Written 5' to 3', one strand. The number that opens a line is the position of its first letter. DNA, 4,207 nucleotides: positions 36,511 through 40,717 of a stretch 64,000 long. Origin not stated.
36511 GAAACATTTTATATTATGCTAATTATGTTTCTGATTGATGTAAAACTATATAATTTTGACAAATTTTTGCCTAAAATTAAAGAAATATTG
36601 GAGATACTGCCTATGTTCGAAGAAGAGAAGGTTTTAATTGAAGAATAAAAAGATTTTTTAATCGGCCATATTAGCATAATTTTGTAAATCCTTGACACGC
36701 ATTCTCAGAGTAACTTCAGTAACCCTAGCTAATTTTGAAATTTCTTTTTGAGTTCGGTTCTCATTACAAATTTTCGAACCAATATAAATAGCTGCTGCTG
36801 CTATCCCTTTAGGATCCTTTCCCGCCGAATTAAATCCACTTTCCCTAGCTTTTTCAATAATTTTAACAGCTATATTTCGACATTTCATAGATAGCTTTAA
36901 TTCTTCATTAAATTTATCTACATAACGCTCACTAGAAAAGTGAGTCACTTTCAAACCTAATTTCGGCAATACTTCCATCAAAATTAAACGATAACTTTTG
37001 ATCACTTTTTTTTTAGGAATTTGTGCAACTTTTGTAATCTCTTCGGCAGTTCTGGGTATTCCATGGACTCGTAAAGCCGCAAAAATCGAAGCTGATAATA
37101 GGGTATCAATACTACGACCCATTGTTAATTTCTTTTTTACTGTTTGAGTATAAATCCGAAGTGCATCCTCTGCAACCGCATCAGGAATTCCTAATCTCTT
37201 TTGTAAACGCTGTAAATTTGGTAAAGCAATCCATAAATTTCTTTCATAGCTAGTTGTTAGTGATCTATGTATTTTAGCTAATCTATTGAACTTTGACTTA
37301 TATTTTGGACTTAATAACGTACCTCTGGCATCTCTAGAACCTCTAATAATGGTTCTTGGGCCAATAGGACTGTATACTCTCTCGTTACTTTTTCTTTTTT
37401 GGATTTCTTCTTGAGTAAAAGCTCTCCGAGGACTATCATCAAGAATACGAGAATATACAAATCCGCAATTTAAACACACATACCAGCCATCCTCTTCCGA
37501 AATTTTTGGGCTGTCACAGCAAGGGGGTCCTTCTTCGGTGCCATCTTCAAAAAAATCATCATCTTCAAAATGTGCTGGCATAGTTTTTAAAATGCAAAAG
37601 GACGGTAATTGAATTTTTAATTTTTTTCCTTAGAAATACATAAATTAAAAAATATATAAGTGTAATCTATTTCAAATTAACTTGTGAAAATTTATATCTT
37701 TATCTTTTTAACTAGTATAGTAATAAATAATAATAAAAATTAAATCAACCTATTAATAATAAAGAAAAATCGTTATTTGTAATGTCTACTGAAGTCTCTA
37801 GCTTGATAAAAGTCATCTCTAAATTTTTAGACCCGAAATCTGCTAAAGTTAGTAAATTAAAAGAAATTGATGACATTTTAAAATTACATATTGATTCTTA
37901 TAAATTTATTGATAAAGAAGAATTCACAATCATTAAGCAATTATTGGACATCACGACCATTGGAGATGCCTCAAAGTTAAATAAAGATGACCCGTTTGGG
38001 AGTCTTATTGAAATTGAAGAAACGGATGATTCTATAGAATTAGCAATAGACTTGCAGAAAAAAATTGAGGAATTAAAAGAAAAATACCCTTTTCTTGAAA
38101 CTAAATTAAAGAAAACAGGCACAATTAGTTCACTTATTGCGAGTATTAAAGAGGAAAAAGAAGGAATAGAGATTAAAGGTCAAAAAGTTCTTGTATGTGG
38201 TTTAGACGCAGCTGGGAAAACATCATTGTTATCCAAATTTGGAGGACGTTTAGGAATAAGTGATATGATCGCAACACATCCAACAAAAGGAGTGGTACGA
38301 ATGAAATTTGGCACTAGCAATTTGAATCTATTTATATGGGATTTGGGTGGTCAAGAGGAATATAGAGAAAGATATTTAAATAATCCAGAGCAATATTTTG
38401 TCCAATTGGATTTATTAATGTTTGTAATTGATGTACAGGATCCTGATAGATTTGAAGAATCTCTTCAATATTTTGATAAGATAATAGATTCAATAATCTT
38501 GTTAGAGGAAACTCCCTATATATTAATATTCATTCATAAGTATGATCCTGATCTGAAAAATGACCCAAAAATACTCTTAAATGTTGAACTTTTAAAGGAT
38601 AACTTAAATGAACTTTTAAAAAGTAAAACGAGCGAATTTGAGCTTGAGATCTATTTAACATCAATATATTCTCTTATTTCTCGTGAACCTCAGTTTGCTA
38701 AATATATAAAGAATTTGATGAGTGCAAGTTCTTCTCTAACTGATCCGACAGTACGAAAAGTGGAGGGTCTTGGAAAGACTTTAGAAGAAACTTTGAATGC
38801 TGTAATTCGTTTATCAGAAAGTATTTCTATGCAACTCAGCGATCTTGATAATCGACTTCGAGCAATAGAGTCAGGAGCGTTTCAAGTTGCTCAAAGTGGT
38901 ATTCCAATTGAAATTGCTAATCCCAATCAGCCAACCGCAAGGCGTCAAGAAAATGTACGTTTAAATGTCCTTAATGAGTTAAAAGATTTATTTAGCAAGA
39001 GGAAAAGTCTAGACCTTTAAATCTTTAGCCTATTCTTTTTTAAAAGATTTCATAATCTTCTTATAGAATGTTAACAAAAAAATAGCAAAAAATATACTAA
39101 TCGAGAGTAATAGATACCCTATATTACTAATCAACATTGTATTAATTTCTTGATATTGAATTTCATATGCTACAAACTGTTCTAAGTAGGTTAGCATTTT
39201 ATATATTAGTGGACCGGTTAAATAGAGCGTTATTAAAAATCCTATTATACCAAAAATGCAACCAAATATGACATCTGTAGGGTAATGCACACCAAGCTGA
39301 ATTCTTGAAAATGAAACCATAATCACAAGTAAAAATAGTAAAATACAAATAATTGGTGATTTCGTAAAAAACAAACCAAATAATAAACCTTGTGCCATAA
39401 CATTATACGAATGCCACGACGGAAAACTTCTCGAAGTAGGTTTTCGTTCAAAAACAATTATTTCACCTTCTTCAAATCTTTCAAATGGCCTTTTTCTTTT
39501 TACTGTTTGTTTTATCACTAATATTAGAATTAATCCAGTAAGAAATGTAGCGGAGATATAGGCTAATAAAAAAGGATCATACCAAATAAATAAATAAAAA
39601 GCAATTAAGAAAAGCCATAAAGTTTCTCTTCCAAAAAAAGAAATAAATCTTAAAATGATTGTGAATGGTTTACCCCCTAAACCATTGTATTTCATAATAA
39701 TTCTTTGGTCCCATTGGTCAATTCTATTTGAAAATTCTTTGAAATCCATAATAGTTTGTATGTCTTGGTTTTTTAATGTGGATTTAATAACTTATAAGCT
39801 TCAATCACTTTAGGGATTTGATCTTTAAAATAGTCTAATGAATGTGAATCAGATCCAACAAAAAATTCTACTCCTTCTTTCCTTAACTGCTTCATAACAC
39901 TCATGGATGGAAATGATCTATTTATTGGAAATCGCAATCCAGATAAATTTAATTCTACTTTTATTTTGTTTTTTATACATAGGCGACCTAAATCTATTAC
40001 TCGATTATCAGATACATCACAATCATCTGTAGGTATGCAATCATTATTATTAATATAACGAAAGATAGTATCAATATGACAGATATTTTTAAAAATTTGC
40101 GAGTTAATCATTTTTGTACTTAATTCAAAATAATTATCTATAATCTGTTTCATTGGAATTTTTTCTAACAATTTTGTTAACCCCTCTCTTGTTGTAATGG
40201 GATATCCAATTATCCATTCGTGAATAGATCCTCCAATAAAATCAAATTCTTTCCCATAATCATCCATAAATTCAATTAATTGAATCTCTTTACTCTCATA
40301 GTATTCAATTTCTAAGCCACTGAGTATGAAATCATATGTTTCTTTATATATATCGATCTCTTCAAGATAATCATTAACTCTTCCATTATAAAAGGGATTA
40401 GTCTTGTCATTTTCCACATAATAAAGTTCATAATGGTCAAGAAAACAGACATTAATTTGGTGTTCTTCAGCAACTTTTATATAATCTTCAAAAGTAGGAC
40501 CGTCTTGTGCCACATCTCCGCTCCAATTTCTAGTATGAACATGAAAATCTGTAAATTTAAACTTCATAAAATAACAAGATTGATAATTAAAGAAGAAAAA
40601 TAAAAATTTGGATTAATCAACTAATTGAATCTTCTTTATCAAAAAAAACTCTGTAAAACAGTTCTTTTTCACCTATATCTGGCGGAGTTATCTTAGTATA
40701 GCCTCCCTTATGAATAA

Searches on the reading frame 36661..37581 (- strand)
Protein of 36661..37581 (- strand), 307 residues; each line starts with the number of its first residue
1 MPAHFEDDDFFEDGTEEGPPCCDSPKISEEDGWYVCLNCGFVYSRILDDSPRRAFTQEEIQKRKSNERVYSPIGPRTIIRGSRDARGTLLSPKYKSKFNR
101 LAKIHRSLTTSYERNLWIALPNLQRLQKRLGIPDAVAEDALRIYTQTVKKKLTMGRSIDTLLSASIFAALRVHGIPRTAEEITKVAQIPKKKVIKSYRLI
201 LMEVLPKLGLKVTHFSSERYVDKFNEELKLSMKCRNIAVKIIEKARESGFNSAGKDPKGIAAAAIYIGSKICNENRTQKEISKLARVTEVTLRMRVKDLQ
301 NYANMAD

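Call 3: search_protein_families(library=pfam, proteins=[window:36661-37581:-], max_evalue=1)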
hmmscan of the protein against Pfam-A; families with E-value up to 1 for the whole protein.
window:36661-37581:- (307 aa): 5 families
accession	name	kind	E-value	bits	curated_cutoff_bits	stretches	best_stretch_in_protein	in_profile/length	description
PF00382.24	TFIIB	-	4.9e-36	123.1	23.6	2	214-300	5-90/92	Transcription factor TFIIB repeat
PF01857.25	RB_B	-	0.0017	18.7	26.9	1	114-200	8-96/144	Retinoblastoma-associated protein B domain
PF08792.16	A2L_zn_ribbon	-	0.011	15.9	22.9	1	22-43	9-31/33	A2L zinc ribbon domain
PF02984.24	Cyclin_C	-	0.097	13.1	22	1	257-303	44-90/119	Cyclin, C-terminal domain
PF18596.6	Sld7_C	-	0.14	12.7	23.2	1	158-184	4-30/77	Sld7 C-terminal domain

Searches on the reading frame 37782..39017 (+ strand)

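Call 3: search_protein_families(library=pfam, proteins=[window:37782-39017:+], max_evalue=1)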
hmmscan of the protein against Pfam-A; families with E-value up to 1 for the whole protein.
window:37782-39017:+ (412 aa): 9 families
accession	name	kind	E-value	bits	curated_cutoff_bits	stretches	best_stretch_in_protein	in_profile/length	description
PF04670.18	Gtr1_RagA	-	1.9e-21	77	22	1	135-297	1-162/232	Gtr1/RagA G protein conserved region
PF00025.27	Arf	-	4.3e-20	72.3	22.3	1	132-256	13-127/174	ADP-ribosylation factor family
PF00071.28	Ras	-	2.8e-08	34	21.6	1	135-249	1-110/162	Ras family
PF08477.19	Roc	-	4.3e-07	30.6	27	1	135-237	1-104/119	Ras of Complex, Roc, domain of DAPkinase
PF09439.16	SRPRB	-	1.3e-06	28.4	25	1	134-284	4-147/178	Signal recognition particle receptor beta subunit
PF00503.26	G-alpha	-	1.3e-06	28.2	48.8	1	161-250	162-257/333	G-protein alpha subunit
PF01926.29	MMR_HSR1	-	0.00016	22.2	21.9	1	135-248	1-109/113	50S ribosome-binding GTPase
PF08984.16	DUF1858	-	0.052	14.1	32.2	0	89-111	1-23/59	Domain of unknown function (DUF1858)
PF10193.14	Telomere_reg-2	-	0.23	12.3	23.6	0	275-321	7-57/112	Telomere length regulation protein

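Call 35: search_protein_families(library=ncbifam, proteins=[window:37782-39017:+], max_evalue=0.1)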
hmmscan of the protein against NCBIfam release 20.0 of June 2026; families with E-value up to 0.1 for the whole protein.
window:37782-39017:+ (412 aa): 6 families
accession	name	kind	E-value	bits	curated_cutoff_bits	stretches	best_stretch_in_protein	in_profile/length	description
TIGR00231.1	small_GTP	domain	1.8e-08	34.3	42.5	1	133-222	3-97/164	GTP-binding protein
NF047851.1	MCPCitTducer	equivalog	0.00012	21.3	900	1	296-371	403-478/553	methyl-accepting chemotaxis citrate transducer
NF011622.0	PRK15048.1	equivalog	0.00025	20.3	900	1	295-370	401-476/553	methyl-accepting chemotaxis protein II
NF011615.0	PRK15041.1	equivalog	0.0018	17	947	1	295-370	403-478/554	methyl-accepting chemotaxis protein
TIGR00150.1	T6A_YjeE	equivalog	0.0019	18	60.1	1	136-209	25-96/135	tRNA (adenosine(37)-N6)-threonylcarbamoyltransferase complex ATPase subunit type 1 TsaE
NF008994.0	PRK12337.1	equivalog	0.058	11.9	603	1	135-175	264-304/492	2-phosphoglycerate kinase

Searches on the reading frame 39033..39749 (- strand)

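Call 36: search_protein_families(library=pfam, proteins=[window:39033-39749:-], max_evalue=0.01)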
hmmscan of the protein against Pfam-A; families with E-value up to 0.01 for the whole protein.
window:39033-39749:- (239 aa): 2 families
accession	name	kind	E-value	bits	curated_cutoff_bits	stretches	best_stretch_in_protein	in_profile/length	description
PF01569.27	PAP2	-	3.4e-20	72.6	27.2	1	62-178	3-125/130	PAP2 superfamily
PF14378.12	PAP2_3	-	8.2e-06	26.2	27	1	100-172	116-189/190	PAP2 superfamily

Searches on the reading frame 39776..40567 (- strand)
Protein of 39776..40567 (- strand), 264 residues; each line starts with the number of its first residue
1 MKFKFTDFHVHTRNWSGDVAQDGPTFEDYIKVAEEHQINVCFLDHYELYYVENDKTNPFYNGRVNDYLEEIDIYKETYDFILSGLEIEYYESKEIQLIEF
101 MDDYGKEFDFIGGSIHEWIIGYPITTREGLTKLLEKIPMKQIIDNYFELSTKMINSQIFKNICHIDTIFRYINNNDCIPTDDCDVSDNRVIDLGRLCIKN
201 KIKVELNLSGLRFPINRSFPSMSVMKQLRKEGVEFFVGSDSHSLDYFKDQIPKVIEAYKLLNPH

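Call 36: search_protein_families(library=pfam, proteins=[window:39776-40567:-], max_evalue=0.01)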
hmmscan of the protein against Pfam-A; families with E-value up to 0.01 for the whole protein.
window:39776-40567:- (264 aa): 1 family
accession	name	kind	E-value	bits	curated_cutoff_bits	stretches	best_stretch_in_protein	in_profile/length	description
PF24496.1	DUF7588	-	0.0043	17.3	27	0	27-57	34-64/65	Domain of unknown function (DUF7588)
